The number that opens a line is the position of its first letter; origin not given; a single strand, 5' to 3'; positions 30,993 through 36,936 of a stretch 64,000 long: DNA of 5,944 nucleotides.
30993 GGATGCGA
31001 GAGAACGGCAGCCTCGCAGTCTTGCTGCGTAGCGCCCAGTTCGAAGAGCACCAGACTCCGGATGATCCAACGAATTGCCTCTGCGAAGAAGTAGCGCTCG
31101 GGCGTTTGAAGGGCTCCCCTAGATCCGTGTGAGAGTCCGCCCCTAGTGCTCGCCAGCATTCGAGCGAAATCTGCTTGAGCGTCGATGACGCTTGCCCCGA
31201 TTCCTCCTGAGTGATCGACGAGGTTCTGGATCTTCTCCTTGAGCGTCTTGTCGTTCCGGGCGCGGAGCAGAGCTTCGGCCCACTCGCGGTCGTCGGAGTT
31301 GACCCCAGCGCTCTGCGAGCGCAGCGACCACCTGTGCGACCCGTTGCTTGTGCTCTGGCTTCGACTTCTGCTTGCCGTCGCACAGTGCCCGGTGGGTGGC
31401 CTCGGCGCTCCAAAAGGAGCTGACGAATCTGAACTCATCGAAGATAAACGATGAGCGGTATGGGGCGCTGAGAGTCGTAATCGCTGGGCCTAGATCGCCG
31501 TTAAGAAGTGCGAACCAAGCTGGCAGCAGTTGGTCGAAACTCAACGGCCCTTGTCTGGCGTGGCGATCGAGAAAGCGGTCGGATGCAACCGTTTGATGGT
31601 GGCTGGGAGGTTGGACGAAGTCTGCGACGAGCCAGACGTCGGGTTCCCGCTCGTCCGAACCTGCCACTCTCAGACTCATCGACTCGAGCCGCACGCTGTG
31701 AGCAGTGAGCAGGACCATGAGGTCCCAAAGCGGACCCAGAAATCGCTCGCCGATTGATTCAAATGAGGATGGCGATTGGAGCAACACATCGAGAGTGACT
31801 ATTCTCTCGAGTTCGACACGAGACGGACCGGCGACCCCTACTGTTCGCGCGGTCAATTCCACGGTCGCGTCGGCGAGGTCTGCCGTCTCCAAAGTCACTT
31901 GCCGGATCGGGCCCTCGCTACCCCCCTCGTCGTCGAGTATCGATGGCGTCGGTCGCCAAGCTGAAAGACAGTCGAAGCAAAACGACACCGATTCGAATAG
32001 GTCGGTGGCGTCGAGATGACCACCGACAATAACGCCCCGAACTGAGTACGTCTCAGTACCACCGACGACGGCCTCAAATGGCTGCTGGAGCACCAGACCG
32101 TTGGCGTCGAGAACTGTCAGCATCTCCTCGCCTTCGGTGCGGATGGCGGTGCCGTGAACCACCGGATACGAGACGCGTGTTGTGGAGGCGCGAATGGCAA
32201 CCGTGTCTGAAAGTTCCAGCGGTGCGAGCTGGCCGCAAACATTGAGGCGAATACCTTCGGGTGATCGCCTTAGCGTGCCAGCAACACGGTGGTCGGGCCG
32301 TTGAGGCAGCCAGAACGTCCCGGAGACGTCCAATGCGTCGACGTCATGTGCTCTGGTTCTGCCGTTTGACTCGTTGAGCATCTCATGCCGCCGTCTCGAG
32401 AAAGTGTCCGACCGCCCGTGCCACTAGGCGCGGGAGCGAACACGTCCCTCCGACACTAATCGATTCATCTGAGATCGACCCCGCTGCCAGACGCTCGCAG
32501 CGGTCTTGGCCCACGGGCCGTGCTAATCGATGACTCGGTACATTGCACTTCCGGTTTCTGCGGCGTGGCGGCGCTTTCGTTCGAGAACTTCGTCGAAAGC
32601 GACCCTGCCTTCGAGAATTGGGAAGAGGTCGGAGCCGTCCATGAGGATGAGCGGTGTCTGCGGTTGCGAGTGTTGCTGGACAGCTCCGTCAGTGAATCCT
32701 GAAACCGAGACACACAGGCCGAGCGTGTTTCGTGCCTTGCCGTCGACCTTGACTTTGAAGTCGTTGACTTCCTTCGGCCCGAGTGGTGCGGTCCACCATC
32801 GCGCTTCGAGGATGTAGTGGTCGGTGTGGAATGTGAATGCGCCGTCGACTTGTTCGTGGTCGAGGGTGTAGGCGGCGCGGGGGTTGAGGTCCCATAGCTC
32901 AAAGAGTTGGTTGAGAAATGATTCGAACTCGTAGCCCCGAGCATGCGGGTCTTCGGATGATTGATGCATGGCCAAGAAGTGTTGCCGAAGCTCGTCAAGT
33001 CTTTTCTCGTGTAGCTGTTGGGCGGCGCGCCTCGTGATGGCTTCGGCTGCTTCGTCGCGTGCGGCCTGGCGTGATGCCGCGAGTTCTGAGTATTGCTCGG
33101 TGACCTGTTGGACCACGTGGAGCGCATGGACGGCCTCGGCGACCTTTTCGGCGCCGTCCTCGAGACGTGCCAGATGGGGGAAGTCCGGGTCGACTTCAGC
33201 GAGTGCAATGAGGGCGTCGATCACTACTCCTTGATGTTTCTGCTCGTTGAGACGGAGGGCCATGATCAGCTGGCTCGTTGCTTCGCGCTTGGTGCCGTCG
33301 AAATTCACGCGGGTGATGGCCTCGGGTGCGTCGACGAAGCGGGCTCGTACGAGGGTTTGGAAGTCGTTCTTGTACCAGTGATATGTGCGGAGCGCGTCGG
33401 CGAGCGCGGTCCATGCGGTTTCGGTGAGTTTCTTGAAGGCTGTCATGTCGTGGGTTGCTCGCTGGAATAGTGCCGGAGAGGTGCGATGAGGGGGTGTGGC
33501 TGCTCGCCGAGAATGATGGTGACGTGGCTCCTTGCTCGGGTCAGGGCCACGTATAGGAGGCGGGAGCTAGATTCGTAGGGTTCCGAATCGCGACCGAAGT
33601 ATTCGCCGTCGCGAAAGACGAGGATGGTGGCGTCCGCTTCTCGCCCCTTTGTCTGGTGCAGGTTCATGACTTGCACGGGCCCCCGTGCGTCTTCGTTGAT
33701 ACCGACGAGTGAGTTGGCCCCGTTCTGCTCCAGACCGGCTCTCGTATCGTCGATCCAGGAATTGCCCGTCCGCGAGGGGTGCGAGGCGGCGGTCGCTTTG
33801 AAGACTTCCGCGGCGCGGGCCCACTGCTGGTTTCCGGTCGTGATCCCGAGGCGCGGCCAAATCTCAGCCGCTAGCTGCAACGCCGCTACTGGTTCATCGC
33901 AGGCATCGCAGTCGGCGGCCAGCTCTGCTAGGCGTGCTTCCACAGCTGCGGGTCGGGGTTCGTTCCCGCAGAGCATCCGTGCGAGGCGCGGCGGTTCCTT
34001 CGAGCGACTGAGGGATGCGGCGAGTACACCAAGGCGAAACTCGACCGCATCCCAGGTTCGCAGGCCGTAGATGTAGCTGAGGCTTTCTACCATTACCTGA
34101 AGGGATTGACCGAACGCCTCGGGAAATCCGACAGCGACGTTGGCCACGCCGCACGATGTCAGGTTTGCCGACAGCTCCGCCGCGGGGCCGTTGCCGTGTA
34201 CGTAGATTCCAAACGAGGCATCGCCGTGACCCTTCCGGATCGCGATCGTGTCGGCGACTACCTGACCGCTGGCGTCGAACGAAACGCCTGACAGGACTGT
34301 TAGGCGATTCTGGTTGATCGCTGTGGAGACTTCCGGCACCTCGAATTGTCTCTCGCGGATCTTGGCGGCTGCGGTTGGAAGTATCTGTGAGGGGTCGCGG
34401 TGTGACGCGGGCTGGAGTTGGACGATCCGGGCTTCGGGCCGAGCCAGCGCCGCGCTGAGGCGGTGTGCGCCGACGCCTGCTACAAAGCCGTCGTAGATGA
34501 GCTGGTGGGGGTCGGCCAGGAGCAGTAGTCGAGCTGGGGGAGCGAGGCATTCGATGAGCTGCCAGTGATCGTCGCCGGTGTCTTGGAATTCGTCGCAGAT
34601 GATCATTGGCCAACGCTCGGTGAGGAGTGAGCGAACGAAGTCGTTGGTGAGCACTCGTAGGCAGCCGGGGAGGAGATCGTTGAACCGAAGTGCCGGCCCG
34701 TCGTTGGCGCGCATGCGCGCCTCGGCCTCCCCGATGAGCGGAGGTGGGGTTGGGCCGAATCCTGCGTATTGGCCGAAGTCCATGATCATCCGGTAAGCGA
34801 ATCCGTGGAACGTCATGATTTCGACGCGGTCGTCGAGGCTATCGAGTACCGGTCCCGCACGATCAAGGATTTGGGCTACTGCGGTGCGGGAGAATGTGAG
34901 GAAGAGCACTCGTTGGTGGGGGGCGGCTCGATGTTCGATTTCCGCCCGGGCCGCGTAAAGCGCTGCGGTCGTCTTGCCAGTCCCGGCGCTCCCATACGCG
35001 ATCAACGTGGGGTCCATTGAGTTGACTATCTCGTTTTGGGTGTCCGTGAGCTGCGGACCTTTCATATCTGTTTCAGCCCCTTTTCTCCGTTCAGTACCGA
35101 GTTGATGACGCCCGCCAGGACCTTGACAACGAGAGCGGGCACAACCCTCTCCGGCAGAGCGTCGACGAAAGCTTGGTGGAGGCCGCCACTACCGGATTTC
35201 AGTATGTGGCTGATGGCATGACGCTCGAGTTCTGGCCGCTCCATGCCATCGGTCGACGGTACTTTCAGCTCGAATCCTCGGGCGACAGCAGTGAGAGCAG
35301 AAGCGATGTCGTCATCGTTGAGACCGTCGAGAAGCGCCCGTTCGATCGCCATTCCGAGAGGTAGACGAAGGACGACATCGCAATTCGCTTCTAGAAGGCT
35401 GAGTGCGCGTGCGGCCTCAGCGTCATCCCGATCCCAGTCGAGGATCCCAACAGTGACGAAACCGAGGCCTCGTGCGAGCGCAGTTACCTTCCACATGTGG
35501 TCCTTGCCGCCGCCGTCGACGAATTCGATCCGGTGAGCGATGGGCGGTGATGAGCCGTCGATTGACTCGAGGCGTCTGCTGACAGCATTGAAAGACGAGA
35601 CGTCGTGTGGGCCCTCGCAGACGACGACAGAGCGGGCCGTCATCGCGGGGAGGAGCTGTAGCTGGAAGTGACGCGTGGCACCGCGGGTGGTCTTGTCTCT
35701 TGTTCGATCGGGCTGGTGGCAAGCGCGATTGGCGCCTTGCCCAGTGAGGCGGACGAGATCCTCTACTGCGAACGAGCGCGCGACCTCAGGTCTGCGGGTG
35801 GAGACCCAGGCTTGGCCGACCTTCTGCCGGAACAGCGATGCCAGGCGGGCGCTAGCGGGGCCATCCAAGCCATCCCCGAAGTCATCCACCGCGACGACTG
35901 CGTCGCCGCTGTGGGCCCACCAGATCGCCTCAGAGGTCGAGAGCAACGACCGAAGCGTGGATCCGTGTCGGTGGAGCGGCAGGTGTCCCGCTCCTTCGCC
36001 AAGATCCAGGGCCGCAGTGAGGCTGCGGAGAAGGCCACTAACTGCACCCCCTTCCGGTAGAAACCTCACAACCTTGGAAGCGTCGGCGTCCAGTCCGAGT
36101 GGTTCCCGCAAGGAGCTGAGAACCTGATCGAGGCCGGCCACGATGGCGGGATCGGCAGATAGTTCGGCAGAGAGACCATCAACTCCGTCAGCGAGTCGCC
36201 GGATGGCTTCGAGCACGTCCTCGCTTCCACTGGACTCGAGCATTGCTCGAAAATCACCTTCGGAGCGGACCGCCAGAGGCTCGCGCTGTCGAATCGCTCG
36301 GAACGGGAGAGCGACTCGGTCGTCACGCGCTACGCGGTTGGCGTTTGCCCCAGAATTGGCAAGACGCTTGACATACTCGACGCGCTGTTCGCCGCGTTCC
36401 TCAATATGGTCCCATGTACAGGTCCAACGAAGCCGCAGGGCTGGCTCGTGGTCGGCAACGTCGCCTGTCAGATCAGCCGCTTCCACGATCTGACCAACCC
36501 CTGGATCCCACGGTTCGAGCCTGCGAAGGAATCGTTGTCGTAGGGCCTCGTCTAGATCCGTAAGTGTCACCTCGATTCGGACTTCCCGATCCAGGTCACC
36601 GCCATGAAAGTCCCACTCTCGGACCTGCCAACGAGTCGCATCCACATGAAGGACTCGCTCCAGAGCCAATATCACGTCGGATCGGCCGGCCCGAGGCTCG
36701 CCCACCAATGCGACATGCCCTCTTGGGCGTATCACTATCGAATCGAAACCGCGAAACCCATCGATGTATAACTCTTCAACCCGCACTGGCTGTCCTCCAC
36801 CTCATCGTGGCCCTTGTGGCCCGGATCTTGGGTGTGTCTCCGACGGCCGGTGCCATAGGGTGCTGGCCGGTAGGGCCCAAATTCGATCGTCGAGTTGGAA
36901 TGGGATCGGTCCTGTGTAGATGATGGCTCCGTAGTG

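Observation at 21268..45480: Unrecognised repeat family that separates the modules of the island: six same-strand copies of a ~35-nt motif containing 11-nt tandem repeats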

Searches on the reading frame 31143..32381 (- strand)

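Call 19: search_protein_families(library=pfam, proteins=[window:31143-32381:-], max_evalue=0.01)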
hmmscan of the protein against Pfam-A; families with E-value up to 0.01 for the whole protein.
window:31143-32381:- (412 aa): 1 family
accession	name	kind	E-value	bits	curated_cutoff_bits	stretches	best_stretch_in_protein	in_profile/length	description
PF18862.6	ApeA_NTD1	-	1.5e-17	64.4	25.5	1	20-263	3-246/271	ApeA N-terminal domain 1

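Call 89: search_protein_families(library=padloc, proteins=[window:31143-32381:-], max_evalue=0.001)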
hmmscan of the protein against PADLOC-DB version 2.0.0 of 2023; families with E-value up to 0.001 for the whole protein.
window:31143-32381:- (412 aa): 2 families
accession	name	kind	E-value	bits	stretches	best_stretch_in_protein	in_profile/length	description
PDLC05048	PDC-S58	-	2.1e-08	31.5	1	17-147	4-122/461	-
PDLC05046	PDC-S58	-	7.7e-08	29.5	1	19-142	7-119/452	-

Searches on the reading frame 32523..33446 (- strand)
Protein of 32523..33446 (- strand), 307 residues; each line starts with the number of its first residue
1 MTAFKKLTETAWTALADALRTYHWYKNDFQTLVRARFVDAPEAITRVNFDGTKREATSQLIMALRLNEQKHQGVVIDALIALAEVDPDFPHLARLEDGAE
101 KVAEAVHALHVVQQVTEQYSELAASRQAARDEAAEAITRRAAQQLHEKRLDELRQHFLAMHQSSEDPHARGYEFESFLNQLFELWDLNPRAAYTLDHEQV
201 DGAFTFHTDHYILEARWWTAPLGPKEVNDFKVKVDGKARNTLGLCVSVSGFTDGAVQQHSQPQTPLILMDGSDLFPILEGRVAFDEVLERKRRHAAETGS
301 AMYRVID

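Call 19: search_protein_families(library=pfam, proteins=[window:32523-33446:-], max_evalue=0.01)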
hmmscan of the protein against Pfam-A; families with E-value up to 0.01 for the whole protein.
window:32523-33446:- (307 aa): 1 family
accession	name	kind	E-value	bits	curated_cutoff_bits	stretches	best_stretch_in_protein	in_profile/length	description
PF04471.18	Mrr_cat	-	1.5e-08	35.2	21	1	171-275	6-112/115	Restriction endonuclease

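Call 89: search_protein_families(library=padloc, proteins=[window:32523-33446:-], max_evalue=0.001)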
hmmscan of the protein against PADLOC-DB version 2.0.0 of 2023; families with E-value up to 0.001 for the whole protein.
window:32523-33446:- (307 aa): 0 families

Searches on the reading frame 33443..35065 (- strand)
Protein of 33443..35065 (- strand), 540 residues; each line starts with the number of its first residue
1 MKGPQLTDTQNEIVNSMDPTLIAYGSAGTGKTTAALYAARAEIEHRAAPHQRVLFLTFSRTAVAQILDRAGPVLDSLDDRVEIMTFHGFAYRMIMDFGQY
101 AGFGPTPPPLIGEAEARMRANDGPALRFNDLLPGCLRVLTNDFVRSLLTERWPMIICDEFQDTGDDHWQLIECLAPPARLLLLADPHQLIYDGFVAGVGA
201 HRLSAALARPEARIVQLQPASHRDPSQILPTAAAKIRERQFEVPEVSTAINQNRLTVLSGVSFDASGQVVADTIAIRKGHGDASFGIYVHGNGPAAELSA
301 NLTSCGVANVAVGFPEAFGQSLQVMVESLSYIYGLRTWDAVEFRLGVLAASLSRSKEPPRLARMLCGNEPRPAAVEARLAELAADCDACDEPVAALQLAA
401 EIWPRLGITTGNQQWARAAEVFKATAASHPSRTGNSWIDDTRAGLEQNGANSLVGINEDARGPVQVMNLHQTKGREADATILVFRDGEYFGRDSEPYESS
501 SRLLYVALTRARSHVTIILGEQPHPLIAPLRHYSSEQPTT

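Call 20: search_protein_families(library=pfam, proteins=[window:33443-35065:-], max_evalue=0.01)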
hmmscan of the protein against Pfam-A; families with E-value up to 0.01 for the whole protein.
window:33443-35065:- (540 aa): 8 families
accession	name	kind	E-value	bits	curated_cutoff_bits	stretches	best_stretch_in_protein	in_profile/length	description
PF00580.27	UvrD-helicase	-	2.6e-23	83.5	23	2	6-102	1-98/271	UvrD/REP helicase N-terminal domain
PF13245.12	AAA_19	-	1.5e-11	45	25.1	1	10-193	1-133/134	AAA domain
PF13538.12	UvrD_C_2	-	8.2e-07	29.2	27.4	1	465-518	3-52/52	UvrD-like helicase C-terminal domain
PF13361.12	UvrD_C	-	3.8e-06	27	25.6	1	462-519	285-347/350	UvrD-like helicase C-terminal domain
PF13191.12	AAA_16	-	3.3e-05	24.9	32.6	1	13-175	19-156/167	AAA ATPase domain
PF13604.12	AAA_30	-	7e-05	23.1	27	1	11-189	11-128/191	AAA domain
PF00270.35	DEAD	-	0.00036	20.8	26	1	10-82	4-77/167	DEAD/DEAH box helicase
PF01443.25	Viral_helicase1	-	0.00054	20.3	21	1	463-518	176-227/228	Viral superfamily 1 RNA helicase core domain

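Call 63: find_encoding_contigs(protein=window:33443-35065:-, flank=10000, max_places=6)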
Protein window:33443-35065:- (540 aa): 1 contig read that carries it; 1 place shown.
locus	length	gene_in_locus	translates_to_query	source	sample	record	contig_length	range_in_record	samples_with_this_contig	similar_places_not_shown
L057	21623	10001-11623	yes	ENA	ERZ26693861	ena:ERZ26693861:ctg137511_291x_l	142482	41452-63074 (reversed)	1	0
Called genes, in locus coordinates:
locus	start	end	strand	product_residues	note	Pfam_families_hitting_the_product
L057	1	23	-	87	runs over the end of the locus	-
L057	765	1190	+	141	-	PF00665:rve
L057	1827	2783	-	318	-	PF13676:TIR_2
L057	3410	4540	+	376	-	-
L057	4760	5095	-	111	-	PF00872:Transposase_mut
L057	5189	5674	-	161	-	PF00872:Transposase_mut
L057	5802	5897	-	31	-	-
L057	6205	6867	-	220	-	-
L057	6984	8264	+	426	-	PF13173:AAA_14, PF13635:DUF4143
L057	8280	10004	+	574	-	PF20469:OLD-like_TOPRIM (weak)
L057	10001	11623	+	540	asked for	PF00580:UvrD-helicase, PF13245:AAA_19, PF00580:UvrD-helicase, PF13538:UvrD_C_2 (weak)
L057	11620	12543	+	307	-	PF04471:Mrr_cat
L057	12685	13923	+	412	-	PF18862:ApeA_NTD1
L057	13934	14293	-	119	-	-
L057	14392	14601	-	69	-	-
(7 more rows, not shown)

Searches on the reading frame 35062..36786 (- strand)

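Call 20: search_protein_families(library=pfam, proteins=[window:35062-36786:-], max_evalue=0.01)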
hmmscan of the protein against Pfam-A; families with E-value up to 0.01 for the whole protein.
window:35062-36786:- (574 aa): 2 families
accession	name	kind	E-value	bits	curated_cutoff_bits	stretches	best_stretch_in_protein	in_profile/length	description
PF20469.4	OLD-like_TOPRIM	-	6.9e-06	26.9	23.2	1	384-452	3-67/67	Overcoming lysogenization defect protein-like, TOPRIM domain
PF11398.14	DUF2813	-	9.5e-05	22.4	21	1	1-76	1-79/372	Protein of unknown function (DUF2813)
